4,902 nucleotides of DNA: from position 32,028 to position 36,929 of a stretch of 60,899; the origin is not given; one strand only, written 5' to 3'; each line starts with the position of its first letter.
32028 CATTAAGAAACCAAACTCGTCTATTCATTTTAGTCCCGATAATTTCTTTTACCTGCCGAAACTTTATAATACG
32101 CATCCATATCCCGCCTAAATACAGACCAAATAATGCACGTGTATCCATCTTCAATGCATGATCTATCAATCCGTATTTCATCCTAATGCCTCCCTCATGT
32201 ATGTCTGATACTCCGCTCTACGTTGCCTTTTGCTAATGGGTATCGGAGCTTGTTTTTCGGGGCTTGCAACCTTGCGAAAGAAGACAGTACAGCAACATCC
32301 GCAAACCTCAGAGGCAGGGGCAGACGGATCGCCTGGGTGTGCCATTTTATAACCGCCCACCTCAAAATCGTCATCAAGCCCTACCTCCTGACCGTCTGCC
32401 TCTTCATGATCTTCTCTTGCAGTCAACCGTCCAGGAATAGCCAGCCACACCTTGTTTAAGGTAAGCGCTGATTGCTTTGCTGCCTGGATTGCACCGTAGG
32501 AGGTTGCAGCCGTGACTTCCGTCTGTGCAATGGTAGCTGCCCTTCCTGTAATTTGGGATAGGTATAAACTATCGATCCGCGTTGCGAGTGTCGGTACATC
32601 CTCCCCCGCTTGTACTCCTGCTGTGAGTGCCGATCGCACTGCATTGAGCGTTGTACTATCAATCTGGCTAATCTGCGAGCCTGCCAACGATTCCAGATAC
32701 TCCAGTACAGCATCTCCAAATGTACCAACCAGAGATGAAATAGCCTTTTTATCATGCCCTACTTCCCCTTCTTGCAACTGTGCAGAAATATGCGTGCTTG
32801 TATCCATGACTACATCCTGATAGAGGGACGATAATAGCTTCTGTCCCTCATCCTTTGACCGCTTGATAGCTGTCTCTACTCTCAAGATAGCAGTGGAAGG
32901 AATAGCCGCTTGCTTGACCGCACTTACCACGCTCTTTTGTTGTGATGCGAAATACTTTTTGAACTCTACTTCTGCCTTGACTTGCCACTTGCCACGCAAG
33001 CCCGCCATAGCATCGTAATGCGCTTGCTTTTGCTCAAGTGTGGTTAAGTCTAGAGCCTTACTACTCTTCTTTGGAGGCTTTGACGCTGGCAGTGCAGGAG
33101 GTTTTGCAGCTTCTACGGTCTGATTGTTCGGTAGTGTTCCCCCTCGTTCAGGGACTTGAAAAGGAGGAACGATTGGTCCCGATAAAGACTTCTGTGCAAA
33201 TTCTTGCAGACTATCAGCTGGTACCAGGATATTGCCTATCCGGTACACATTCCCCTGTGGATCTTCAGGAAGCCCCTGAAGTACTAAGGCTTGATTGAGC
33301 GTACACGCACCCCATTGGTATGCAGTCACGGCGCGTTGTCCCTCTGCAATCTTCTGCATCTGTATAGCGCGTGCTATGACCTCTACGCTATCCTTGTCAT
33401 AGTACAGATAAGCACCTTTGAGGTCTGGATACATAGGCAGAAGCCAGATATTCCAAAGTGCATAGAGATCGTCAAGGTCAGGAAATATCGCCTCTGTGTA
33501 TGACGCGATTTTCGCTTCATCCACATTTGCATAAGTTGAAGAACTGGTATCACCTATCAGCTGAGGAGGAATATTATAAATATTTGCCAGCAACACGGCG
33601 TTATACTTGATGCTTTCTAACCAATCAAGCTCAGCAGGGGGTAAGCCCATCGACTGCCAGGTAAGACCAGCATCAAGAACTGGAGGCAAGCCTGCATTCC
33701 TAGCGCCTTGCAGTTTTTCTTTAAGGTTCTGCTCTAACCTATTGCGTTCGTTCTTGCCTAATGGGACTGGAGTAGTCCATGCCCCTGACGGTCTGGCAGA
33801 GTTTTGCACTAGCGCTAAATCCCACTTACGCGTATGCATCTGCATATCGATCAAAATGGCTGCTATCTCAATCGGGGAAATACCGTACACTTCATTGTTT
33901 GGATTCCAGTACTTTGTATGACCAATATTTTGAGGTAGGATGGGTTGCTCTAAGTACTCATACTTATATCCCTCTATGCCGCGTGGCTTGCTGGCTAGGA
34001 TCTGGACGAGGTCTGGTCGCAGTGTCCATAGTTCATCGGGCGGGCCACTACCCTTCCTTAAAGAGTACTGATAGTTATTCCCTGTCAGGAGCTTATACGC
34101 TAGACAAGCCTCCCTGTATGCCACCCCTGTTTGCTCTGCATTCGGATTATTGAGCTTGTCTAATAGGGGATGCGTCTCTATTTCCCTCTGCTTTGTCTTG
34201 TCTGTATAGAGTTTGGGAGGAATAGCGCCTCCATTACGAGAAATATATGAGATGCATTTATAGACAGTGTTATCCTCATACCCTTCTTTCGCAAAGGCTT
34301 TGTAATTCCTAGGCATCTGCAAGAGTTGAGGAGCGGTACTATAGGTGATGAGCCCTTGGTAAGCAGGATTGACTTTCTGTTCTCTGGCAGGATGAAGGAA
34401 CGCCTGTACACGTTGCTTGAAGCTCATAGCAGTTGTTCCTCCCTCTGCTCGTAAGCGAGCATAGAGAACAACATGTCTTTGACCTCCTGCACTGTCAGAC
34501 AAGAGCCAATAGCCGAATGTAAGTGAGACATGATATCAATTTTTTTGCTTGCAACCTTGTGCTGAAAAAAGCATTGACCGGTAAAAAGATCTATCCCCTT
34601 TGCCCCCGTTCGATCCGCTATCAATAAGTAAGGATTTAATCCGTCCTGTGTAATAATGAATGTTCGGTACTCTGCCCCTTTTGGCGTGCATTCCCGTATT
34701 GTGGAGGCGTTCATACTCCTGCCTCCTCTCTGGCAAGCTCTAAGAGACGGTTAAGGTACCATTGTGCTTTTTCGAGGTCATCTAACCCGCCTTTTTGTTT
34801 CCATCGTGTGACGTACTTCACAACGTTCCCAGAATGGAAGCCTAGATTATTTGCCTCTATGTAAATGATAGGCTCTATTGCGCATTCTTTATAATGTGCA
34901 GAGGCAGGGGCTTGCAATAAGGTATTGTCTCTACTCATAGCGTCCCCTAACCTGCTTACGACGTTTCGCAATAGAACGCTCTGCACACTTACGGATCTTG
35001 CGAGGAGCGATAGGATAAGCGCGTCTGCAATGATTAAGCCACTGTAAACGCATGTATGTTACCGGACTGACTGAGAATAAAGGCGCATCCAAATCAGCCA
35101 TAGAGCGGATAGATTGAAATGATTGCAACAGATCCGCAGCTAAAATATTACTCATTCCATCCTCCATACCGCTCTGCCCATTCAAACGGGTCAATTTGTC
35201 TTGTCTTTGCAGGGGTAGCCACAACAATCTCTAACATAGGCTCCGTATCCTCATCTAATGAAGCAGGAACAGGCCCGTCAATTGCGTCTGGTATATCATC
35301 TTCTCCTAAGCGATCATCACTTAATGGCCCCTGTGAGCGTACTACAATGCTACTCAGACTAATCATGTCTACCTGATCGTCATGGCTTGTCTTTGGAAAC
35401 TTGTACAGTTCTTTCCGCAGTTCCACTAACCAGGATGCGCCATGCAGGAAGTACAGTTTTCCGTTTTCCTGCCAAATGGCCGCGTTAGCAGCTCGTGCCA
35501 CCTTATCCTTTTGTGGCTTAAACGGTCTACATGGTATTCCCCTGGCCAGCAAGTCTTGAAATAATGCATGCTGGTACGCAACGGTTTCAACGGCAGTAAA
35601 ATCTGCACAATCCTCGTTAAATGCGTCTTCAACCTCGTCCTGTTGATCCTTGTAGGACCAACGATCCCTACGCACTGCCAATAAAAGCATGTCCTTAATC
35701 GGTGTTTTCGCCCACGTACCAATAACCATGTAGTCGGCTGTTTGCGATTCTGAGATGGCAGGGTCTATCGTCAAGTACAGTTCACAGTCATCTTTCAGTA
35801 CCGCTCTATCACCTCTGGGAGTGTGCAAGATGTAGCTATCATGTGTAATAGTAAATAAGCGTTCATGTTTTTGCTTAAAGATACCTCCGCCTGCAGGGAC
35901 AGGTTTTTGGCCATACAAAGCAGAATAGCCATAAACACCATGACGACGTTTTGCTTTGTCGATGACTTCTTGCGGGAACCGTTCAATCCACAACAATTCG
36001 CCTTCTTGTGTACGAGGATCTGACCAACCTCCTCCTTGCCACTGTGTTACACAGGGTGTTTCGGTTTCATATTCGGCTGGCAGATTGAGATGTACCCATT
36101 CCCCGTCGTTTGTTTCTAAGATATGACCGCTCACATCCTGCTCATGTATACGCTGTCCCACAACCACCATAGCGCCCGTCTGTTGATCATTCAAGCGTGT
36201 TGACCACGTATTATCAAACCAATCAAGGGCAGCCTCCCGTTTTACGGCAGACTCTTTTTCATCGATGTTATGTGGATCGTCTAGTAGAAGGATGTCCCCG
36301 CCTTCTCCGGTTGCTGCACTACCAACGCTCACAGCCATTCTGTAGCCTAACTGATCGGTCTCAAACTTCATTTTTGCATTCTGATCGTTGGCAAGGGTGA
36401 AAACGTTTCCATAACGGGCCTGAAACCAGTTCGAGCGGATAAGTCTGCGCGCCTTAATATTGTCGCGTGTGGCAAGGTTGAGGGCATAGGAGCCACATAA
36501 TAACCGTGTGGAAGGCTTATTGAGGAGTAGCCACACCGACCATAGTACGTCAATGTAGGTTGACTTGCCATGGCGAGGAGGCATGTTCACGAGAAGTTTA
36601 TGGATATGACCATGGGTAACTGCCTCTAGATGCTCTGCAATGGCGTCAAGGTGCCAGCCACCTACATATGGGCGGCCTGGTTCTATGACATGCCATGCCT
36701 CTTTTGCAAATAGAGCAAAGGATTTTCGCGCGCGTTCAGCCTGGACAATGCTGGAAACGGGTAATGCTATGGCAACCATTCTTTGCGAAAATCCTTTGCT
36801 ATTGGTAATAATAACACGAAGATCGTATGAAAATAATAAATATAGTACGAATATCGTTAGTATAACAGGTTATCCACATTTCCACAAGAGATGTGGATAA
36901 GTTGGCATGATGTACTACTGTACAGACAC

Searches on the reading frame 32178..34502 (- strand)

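Call 16: search_protein_families(library=phrogs, proteins=[window:32178-34502:-], max_evalue=0.001)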
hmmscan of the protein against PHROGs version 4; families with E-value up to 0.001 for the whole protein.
window:32178-34502:- (774 aa): 14 families
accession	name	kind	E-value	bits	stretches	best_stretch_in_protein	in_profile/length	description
phrog_2662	-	head and packaging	2.9e-101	341.2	1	53-744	30-709/717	portal protein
phrog_12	-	head and packaging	3.9e-58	199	1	55-715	70-598/646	portal protein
phrog_2468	-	head and packaging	5.1e-42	145.4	1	509-742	42-271/303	head morphogenesis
phrog_859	-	head and packaging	1.4e-23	84.4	1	592-742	135-288/807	portal protein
phrog_3517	-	head and packaging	1.8e-21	77.8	2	654-744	234-329/371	head morphogenesis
phrog_5929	-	head and packaging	1.5e-19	71.2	1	223-438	3-211/228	portal protein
phrog_15127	-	head and packaging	1.1e-10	41.7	1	583-736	89-244/602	head protein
phrog_18477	-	head and packaging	6.3e-10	39.4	1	653-741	204-296/760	head morphogenesis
phrog_6577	-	unknown function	1.1e-08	34.8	1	586-742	83-230/1066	-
phrog_34890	-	head and packaging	4.6e-07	29.5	1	652-741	210-304/679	head morphogenesis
phrog_2271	-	head and packaging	3.2e-06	26.2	1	78-335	53-317/859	portal protein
phrog_595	-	head and packaging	3.2e-05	24.4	1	616-758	183-313/513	head maturation protease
phrog_21406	-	unknown function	8.1e-05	21.2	1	663-740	270-349/1668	-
phrog_4728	-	head and packaging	0.00034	20.5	1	620-739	186-297/591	head morphogenesis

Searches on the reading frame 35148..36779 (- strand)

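Call 16: search_protein_families(library=phrogs, proteins=[window:35148-36779:-], max_evalue=0.001)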
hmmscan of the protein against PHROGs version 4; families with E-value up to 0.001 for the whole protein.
window:35148-36779:- (543 aa): 6 families
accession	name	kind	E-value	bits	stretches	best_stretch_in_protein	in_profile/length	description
phrog_38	-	head and packaging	1.5e-84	286.1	1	15-474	267-697/760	terminase large subunit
phrog_4758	-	head and packaging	1.3e-42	146.8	1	13-239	12-239/243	terminase large subunit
phrog_5573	-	head and packaging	6.4e-30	105.4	1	224-473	8-227/250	terminase large subunit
phrog_30251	-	head and packaging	4.1e-11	42.8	1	59-227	55-228/799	terminase large subunit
phrog_979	-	head and packaging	6.7e-09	35.9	1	327-474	429-593/642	terminase large subunit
phrog_12171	-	head and packaging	1.3e-07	32.7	1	422-474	38-89/110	terminase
